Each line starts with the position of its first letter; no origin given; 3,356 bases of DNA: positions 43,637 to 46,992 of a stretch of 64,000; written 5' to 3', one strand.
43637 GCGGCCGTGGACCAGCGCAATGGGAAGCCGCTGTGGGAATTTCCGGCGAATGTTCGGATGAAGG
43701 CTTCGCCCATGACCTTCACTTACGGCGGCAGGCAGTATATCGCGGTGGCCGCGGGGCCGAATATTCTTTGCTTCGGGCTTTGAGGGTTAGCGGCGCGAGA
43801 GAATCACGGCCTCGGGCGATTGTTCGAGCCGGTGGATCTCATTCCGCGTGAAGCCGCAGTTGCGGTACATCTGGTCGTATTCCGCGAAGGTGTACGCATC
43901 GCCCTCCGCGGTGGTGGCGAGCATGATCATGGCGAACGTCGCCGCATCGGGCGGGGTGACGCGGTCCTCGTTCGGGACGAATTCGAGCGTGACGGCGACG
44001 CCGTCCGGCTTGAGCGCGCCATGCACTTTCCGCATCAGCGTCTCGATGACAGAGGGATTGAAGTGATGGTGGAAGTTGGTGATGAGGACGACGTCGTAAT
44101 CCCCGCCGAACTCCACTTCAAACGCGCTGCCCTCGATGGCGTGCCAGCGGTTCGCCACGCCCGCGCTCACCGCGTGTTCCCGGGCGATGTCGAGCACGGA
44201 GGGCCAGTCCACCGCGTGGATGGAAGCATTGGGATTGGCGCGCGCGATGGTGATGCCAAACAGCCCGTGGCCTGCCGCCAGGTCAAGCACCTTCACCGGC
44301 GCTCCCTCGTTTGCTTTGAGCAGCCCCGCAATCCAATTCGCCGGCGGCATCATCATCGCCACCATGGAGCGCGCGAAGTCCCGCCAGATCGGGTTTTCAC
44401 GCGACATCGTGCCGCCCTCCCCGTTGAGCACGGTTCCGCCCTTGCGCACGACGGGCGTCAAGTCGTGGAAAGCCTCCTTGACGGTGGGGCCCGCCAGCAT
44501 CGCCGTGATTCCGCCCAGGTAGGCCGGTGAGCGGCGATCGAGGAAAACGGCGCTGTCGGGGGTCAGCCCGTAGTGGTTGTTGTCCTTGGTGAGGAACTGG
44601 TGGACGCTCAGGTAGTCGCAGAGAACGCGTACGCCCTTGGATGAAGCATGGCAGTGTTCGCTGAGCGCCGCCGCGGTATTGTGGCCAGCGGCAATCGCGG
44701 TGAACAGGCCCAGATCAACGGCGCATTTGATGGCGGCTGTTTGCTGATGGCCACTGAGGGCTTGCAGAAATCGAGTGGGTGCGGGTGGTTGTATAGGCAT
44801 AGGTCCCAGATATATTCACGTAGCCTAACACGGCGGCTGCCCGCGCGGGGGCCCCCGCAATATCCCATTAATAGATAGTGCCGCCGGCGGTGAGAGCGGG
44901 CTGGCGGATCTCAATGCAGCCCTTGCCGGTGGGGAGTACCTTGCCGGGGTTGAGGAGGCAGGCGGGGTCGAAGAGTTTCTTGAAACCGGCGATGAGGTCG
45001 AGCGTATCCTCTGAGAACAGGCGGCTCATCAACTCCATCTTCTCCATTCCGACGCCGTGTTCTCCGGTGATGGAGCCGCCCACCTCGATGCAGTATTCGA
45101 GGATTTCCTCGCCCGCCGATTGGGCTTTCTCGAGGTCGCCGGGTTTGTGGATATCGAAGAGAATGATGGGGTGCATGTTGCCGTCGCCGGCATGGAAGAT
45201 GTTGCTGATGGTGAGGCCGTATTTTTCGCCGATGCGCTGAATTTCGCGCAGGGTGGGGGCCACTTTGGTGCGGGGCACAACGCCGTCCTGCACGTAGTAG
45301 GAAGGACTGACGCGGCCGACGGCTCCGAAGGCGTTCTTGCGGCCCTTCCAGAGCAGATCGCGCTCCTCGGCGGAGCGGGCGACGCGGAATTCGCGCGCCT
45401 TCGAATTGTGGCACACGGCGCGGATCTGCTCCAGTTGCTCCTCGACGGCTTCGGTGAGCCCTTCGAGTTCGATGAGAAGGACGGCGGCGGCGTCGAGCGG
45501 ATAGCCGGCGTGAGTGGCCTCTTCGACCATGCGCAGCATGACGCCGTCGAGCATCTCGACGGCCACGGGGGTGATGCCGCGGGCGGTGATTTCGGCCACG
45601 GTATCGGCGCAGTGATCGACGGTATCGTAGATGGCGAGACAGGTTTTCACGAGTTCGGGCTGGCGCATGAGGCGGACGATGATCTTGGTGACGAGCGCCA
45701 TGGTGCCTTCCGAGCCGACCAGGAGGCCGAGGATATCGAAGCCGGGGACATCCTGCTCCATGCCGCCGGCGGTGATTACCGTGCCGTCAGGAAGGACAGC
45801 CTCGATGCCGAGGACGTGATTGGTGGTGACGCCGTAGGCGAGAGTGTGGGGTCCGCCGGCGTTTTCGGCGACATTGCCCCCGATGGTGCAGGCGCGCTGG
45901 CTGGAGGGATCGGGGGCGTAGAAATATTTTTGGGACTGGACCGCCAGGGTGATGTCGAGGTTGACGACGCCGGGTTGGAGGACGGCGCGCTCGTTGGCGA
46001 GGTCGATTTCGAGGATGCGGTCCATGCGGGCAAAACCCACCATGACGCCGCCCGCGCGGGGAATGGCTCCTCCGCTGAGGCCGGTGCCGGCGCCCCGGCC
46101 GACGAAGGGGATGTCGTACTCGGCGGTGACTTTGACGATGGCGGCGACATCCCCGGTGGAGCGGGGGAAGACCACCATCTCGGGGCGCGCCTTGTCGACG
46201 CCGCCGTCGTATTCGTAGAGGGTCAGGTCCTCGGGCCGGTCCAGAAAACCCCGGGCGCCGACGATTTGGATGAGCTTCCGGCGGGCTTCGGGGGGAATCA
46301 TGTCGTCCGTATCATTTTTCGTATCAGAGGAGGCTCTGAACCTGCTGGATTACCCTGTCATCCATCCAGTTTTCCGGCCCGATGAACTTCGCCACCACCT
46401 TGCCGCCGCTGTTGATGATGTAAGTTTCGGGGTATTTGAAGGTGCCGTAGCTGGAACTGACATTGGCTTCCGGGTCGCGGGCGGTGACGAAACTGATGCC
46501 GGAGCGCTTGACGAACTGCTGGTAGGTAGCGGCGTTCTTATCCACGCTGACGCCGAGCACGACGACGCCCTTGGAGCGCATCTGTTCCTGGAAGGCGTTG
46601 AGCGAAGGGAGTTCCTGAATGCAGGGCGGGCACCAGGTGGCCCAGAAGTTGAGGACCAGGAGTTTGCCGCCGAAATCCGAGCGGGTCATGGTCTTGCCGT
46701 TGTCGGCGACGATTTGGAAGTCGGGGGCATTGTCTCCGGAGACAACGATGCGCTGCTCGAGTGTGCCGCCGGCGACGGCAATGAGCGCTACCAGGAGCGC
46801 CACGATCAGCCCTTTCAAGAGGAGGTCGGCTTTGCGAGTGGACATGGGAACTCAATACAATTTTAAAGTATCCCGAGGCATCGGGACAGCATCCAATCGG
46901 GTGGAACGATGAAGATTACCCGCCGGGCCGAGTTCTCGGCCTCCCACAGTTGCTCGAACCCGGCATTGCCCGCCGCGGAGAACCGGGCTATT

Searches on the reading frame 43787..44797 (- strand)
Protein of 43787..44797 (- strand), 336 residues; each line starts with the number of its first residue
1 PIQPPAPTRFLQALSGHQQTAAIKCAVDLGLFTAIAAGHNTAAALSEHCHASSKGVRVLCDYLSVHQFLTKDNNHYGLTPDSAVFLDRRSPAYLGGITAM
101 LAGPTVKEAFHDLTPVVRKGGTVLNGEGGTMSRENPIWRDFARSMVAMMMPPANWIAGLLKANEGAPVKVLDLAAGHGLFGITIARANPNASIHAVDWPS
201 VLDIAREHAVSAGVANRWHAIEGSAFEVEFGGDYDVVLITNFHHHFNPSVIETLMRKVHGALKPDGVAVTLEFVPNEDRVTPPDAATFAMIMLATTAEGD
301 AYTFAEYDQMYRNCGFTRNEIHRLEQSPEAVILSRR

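Call 38: search_protein_families(library=pfam, proteins=[window:43787-44797:-], max_evalue=0.00001)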
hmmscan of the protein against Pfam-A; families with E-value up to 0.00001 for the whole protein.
window:43787-44797:- (336 aa): 7 families
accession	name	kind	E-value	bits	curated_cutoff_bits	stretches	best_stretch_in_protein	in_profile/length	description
PF00891.24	Methyltransf_2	-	3.3e-15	56.4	22.3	1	169-316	65-209/210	O-methyltransferase domain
PF13649.12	Methyltransf_25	-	7e-13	49.5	27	1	170-266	1-97/97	Methyltransferase domain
PF08100.18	Dimerisation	-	3.6e-12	46.4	25.6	1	4-87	3-92/93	O-methyltransferase dimerisation domain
PF08242.18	Methyltransf_12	-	9.1e-12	46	30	1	171-267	1-97/98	Methyltransferase domain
PF13847.12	Methyltransf_31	-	6.2e-08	32.9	27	1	168-274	5-113/145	Methyltransferase domain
PF08241.18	Methyltransf_11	-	2e-07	32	21.2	1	171-269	1-94/95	Methyltransferase domain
PF05175.20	MTS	-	4.5e-07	30.1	23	1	168-267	33-135/170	Methyltransferase small domain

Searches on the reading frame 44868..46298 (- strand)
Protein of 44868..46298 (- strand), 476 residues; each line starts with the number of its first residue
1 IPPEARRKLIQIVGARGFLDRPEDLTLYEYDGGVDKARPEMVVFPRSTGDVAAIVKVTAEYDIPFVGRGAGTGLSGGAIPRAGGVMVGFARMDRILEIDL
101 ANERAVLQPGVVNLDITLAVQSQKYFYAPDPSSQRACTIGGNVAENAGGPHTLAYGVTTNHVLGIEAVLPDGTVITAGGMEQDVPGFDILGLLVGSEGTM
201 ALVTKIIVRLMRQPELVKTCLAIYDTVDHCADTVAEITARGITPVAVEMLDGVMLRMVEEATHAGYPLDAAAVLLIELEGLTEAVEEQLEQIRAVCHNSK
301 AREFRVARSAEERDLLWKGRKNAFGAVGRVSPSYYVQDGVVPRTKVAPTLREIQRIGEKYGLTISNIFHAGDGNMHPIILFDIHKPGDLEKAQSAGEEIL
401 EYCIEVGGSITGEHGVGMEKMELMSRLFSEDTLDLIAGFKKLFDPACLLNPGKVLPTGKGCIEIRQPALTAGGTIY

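Call 38: search_protein_families(library=pfam, proteins=[window:44868-46298:-], max_evalue=0.00001)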
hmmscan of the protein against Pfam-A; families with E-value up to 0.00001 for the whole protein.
window:44868-46298:- (476 aa): 2 families
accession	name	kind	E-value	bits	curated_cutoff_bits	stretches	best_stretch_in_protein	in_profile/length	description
PF02913.24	FAD-oxidase_C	-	5.4e-66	223.3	21.2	1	214-454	2-248/248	FAD linked oxidases, C-terminal domain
PF01565.28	FAD_binding_4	-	7e-38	129.9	26.4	1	39-177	1-138/139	FAD binding domain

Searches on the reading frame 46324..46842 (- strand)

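Call 38: search_protein_families(library=pfam, proteins=[window:46324-46842:-], max_evalue=0.00001)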
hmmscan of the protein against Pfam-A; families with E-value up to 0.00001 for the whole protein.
window:46324-46842:- (172 aa): 4 families
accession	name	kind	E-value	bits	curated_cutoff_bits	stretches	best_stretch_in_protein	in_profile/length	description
PF00578.27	AhpC-TSA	-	5.9e-29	101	26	1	36-151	2-123/124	AhpC/TSA family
PF08534.16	Redoxin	-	9.1e-29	100.6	26.6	1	35-160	2-139/148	Redoxin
PF13905.12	Thioredoxin_8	-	7.6e-15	55.5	27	1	59-149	1-94/94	Thioredoxin-like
PF00085.26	Thioredoxin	-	7.4e-08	32.8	23.5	1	60-110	19-68/103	Thioredoxin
